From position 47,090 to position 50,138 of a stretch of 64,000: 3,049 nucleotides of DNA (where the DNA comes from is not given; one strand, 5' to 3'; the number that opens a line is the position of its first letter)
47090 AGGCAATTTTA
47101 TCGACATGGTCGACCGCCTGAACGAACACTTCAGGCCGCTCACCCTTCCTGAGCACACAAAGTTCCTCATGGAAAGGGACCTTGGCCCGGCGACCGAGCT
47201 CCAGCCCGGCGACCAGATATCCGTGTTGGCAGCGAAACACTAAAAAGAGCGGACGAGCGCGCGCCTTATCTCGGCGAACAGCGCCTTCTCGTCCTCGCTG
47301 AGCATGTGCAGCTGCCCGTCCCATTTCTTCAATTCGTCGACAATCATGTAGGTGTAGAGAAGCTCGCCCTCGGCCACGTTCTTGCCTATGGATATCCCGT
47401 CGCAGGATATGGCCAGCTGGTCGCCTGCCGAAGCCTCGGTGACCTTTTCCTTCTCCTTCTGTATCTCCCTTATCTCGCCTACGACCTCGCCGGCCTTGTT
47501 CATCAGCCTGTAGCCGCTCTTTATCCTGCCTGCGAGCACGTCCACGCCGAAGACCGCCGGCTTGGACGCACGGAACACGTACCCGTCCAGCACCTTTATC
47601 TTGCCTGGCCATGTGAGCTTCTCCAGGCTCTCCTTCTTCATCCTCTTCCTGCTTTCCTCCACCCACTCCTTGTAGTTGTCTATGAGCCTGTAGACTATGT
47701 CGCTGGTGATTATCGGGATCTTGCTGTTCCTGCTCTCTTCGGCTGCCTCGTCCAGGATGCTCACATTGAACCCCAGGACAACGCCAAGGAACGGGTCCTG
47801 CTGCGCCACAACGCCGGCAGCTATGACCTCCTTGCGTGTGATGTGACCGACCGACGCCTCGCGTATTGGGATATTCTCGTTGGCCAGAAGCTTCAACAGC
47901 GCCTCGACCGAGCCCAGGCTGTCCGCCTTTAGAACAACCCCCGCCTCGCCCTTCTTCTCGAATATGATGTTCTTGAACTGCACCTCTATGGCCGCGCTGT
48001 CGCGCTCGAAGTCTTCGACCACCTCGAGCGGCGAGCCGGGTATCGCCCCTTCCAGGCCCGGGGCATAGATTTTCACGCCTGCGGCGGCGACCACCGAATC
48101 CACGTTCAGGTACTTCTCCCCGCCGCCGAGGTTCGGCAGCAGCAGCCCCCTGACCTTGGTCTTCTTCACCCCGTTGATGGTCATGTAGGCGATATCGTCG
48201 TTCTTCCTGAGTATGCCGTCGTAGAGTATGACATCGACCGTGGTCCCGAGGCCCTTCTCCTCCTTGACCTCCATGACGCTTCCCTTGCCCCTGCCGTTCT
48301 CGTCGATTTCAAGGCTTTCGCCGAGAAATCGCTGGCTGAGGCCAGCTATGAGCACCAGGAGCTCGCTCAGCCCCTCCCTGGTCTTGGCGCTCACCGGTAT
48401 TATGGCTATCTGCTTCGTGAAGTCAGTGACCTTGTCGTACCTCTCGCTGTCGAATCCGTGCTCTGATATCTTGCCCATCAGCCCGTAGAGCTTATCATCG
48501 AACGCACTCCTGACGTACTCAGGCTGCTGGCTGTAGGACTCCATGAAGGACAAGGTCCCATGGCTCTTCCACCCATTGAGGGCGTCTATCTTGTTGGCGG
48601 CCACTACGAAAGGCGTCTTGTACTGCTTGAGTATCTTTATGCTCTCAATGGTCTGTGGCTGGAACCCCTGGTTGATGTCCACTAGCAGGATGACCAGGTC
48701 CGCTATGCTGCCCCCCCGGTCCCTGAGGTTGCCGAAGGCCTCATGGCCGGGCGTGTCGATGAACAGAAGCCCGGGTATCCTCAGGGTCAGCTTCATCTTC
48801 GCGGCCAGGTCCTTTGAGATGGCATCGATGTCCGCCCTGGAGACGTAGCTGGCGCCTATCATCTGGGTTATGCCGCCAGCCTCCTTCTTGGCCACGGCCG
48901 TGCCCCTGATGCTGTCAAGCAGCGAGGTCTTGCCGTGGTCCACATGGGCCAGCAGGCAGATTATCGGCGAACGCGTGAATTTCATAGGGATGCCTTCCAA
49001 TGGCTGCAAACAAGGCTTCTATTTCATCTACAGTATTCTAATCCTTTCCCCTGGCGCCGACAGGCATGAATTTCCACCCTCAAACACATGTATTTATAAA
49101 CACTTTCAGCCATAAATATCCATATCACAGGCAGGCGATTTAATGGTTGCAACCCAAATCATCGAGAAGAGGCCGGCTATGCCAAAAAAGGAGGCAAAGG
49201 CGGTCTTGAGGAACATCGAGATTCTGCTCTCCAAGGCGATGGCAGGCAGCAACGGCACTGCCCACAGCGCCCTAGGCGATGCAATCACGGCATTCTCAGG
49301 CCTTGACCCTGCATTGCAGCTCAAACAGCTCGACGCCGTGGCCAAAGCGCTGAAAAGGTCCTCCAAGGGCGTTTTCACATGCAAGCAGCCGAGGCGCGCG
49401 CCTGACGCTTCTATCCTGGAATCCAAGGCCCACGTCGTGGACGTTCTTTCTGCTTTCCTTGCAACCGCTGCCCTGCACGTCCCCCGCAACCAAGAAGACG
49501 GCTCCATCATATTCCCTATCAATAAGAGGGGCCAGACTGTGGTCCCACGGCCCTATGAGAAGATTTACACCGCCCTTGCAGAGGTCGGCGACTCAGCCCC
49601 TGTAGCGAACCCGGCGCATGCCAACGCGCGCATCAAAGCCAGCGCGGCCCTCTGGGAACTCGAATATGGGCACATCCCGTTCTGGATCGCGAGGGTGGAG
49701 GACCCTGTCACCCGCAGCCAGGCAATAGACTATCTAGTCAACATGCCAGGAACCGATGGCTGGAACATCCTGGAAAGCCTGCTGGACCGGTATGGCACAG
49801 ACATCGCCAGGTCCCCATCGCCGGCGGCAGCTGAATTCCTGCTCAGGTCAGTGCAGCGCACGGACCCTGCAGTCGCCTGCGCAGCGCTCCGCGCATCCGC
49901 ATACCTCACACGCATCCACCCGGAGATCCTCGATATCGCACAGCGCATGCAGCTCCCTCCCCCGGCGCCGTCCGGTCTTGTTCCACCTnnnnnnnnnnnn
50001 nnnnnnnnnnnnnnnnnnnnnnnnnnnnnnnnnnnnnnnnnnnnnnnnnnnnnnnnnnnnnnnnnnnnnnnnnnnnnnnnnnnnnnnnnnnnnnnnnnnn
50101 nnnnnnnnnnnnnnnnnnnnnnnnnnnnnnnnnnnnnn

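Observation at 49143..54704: Gene cluster: 1320-aa Ala-rich tandem-repeat cytoplasmic protein, coupled HEAT-like protein, then a pseudo-receiver and a receiver paralog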

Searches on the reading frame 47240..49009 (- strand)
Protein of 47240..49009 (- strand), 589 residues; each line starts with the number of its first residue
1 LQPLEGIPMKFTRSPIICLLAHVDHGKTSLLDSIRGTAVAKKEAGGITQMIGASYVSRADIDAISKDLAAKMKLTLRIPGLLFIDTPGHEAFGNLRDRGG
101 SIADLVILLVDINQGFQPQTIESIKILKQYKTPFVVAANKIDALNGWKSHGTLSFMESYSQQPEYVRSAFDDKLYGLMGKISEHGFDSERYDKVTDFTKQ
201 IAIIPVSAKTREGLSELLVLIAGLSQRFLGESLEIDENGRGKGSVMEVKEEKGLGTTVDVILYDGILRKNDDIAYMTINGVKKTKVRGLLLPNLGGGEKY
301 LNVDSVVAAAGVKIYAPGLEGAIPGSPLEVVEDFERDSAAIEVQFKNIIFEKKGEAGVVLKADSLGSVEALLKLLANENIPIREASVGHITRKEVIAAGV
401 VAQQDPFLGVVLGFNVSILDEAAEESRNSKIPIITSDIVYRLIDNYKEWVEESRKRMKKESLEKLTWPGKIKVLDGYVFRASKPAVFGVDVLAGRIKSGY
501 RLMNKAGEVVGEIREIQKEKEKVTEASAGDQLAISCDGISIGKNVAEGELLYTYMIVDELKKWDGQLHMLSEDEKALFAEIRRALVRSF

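Call 4: search_protein_families(library=pfam, proteins=[window:47240-49009:-], max_evalue=0.1)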
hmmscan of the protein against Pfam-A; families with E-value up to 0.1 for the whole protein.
window:47240-49009:- (589 aa): 7 families
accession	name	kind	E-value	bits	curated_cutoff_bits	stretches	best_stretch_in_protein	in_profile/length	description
PF00009.33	GTP_EFTU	-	2.8e-31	109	26.5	1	15-222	4-183/188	Elongation factor Tu GTP binding domain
PF14578.12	GTP_EFTU_D4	-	5.8e-28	97.1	23.8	1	468-552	2-86/86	Elongation factor Tu domain 4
PF11987.13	IF-2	-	3.8e-17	62.7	27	1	337-447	8-117/117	Translation-initiation factor 2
PF03144.31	GTP_EFTU_D2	-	2.2e-09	38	30.3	2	255-327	1-71/73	Elongation factor Tu domain 2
PF01926.29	MMR_HSR1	-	3.8e-06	27.4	21.9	1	24-140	9-113/113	50S ribosome-binding GTPase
PF03029.23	ATP_bind_1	-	0.00025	21.4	27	1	80-222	92-235/240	Conserved hypothetical ATP binding protein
PF08477.19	Roc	-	0.016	15.8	27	1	18-142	3-119/119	Ras of Complex, Roc, domain of DAPkinase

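Call 5: search_protein_families(library=ncbifam, proteins=[window:47240-49009:-], max_evalue=0.1)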
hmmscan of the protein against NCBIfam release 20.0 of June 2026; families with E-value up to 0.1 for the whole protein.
window:47240-49009:- (589 aa): 44 families (the best 25 are shown)
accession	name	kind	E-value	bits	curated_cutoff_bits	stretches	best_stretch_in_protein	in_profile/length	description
NF003078.0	PRK04004.1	equivalog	1.8e-221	736.9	468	1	11-582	8-586/598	translation initiation factor IF-2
TIGR00491.2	aIF-2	equivalog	4.5e-201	669.3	554.75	1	13-581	3-578/591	translation initiation factor IF-2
NF011418.0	PRK14845.1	equivalog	1.5e-193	645.4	756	1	28-575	475-1030/1049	translation initiation factor IF-2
TIGR00487.1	IF-2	equivalog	9.4e-56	189.7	424.4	3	11-143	84-199/587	translation initiation factor IF-2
TIGR00475.1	selB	equivalog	4.5e-21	75.2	242.25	2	16-166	2-138/581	selenocysteine-specific translation elongation factor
TIGR00231.1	small_GTP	domain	9.5e-18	64.5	42.5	1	16-145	5-126/164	GTP-binding protein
TIGR01394.1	TypA_BipA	equivalog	7.7e-14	50.8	757.3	1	17-143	4-128/594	translational GTPase TypA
TIGR03680.1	eif2g_arch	equivalog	5e-11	42.5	514.5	1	16-145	7-149/407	translation initiation factor IF-2 subunit gamma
NF003077.0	PRK04000.1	equivalog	2.6e-10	40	315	1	16-147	11-155/412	translation initiation factor IF-2 subunit gamma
NF009381.0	PRK12740.1-5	subfamily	1.1e-09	37.3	583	1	17-144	12-139/692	elongation factor G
NF033148.1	tet_protect_M_W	exception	1.2e-09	37.1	1100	1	17-143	6-132/639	TetM/TetW/TetO/TetS family tetracycline resistance ribosomal protection protein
NF008969.0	PRK12317.1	subfamily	1.4e-09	37.1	502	2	82-147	88-155/426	elongation factor 1-alpha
TIGR01393.1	lepA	equivalog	1.7e-09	36.6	533.9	1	17-142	6-133/595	translation elongation factor 4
NF007583.0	PRK10218.1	equivalog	4.2e-09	34.9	1260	1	17-143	8-132/607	ribosome-dependent GTPase TypA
NF000120.3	47473_otr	exception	7.7e-09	34.7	900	1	17-143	5-131/608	tetracycline resistance ribosomal protection protein Otr(A)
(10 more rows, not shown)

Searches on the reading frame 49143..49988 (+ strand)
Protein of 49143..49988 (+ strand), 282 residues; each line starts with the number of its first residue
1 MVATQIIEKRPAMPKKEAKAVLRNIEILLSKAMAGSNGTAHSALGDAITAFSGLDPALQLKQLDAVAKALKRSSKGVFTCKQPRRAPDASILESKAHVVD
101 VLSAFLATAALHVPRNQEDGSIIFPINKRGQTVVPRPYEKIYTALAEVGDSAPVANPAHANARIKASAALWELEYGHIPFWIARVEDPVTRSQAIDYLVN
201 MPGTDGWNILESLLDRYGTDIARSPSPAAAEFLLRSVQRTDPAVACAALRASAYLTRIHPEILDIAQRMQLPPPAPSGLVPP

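Call 53: find_homologous_proteins(query=A3, max_evalue=0.001)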
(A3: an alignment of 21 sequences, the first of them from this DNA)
Query A3 (21 sequences): 8000 candidates shared short words with the query, none scored E <= 0.001.

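Call 54: search_solved_structures(query=A3, max_evalue=10)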
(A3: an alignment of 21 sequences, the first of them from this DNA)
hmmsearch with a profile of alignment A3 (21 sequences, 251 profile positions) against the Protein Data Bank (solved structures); distinct sequences matched with E-value up to 10: 1.
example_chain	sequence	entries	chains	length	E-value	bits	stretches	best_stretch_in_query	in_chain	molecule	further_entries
8a3k_UNK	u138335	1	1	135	2.1e-05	27.3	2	54-121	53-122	sc-apCC-4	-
